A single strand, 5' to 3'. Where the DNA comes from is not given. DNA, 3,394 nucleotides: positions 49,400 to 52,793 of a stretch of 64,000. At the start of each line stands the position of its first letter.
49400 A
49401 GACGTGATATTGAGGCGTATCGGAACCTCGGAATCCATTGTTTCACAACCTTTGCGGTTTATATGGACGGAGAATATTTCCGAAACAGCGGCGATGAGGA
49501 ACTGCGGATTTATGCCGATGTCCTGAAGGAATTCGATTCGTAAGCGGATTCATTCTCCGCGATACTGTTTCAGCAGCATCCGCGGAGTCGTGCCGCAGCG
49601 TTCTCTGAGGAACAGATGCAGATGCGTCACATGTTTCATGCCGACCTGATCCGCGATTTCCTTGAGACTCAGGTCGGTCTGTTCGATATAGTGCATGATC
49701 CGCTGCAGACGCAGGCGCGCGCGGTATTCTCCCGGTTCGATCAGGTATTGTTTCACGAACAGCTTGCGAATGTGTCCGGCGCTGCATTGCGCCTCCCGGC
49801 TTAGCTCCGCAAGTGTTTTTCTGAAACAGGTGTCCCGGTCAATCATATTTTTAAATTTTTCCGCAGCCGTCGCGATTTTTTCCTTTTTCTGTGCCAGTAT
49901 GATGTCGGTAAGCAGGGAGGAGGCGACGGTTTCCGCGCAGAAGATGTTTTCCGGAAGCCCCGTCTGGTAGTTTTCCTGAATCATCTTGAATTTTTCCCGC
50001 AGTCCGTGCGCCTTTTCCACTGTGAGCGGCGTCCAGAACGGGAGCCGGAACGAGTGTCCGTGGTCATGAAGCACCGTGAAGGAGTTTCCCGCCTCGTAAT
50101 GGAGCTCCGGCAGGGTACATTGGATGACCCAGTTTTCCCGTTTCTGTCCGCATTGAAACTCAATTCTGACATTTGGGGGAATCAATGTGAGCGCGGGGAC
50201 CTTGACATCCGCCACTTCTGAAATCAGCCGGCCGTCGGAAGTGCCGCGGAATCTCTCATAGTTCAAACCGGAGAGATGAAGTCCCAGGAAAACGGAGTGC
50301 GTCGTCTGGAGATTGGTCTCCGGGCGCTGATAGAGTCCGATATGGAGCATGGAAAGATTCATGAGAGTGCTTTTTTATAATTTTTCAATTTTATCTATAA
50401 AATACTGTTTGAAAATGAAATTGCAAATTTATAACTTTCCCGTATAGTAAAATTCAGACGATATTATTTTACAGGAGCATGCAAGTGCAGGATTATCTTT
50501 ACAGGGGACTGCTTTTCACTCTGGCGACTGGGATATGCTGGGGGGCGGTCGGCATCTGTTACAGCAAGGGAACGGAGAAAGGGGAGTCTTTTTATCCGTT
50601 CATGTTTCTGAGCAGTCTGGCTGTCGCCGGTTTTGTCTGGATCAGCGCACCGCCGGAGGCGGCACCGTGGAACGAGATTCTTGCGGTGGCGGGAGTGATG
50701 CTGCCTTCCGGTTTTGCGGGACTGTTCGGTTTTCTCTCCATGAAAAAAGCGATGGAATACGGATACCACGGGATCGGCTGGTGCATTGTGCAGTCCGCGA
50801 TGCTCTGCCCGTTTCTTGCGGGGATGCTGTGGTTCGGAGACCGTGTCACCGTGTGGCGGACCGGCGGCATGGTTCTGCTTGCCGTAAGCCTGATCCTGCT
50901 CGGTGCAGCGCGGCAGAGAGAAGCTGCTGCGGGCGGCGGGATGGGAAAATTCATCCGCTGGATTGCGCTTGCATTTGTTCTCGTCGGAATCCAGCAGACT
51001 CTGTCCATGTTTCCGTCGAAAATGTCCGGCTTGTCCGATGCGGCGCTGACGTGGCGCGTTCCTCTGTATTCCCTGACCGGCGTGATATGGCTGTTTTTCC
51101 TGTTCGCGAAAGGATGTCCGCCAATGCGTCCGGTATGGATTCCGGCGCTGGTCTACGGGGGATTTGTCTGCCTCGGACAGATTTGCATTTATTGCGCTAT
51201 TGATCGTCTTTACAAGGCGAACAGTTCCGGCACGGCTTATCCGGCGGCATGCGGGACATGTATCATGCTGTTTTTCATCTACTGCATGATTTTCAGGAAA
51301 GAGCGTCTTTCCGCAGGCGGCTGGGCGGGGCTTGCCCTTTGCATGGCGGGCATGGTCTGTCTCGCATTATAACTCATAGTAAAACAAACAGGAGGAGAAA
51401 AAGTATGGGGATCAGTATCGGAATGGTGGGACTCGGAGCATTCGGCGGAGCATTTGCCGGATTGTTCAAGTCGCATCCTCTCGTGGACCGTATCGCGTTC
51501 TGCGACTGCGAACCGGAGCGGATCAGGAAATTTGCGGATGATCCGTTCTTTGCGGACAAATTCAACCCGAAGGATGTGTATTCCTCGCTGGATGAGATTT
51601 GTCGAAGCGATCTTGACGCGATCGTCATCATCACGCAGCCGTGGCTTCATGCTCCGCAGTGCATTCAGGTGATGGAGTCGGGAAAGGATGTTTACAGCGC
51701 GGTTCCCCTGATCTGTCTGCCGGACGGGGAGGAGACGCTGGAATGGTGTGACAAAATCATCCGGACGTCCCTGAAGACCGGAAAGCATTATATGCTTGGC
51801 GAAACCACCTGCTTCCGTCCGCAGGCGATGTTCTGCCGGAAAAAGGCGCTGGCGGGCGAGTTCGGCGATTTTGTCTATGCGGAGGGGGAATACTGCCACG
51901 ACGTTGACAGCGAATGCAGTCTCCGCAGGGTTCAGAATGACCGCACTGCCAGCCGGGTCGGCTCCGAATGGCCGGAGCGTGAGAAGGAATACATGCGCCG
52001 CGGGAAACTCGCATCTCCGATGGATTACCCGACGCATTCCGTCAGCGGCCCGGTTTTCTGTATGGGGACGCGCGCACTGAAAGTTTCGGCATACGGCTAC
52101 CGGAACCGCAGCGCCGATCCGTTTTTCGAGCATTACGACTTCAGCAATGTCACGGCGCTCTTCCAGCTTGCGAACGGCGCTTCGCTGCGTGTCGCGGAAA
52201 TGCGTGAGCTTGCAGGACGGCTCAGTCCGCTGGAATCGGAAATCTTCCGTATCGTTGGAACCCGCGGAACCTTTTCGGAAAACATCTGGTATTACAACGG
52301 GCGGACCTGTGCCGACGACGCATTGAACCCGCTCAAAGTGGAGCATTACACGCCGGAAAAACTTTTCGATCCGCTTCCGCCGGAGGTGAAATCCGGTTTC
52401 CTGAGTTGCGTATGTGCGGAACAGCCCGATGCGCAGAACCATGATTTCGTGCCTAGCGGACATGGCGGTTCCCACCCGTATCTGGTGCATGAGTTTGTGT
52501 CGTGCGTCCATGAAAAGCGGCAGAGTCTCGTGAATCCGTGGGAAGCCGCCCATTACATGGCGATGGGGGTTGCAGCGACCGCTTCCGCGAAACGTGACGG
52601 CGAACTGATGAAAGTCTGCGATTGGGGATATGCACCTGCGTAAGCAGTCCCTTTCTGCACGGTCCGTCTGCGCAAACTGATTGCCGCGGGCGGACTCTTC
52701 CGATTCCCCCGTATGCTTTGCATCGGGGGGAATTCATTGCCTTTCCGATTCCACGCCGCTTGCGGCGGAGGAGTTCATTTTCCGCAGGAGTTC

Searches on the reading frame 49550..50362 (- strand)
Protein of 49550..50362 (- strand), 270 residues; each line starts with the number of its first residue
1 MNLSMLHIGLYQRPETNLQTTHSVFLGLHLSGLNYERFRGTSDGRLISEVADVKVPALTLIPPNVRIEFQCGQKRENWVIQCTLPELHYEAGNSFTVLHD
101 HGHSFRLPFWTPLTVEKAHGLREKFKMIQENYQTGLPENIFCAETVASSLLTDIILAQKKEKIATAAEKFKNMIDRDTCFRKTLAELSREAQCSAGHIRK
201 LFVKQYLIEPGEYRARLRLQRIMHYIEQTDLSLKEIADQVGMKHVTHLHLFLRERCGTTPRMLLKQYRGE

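Call 83: search_protein_families(library=pfam, proteins=[window:49550-50362:-], max_evalue=0.001)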
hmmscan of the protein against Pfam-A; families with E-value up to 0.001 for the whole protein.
window:49550-50362:- (270 aa): 2 families
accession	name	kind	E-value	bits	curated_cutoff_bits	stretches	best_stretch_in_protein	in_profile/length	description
PF12833.13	HTH_18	-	2.3e-13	50.7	33.6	1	187-265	1-79/80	Helix-turn-helix domain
PF00165.29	HTH_AraC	-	3.4e-08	33.9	26.6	1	226-261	1-38/42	Bacterial regulatory helix-turn-helix proteins, AraC family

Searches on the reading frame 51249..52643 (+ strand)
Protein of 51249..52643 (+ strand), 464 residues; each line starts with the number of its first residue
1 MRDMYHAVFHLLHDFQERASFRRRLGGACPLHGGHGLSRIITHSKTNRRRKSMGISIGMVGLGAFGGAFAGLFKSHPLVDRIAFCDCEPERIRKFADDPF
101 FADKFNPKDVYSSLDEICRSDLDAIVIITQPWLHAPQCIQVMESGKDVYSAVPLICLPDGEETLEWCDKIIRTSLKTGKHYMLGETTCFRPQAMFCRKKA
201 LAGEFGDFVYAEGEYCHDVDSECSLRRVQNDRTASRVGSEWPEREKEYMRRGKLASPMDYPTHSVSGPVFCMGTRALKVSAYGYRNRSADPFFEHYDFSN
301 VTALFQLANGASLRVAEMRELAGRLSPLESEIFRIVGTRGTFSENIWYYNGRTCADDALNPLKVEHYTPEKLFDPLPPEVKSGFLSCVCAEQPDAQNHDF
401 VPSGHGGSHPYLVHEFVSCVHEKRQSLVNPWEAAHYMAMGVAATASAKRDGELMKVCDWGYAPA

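Call 83: search_protein_families(library=pfam, proteins=[window:51249-52643:+], max_evalue=0.001)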
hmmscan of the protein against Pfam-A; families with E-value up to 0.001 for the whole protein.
window:51249-52643:+ (464 aa): 2 families
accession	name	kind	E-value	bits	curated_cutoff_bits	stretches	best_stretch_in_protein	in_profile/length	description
PF01408.29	GFO_IDH_MocA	-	3.3e-10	41.2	24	1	55-183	1-118/120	Oxidoreductase family, NAD-binding Rossmann fold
PF02894.22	GFO_IDH_MocA_C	-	2.4e-06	27.9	22.9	1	259-450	45-213/218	Oxidoreductase family, C-terminal alpha/beta domain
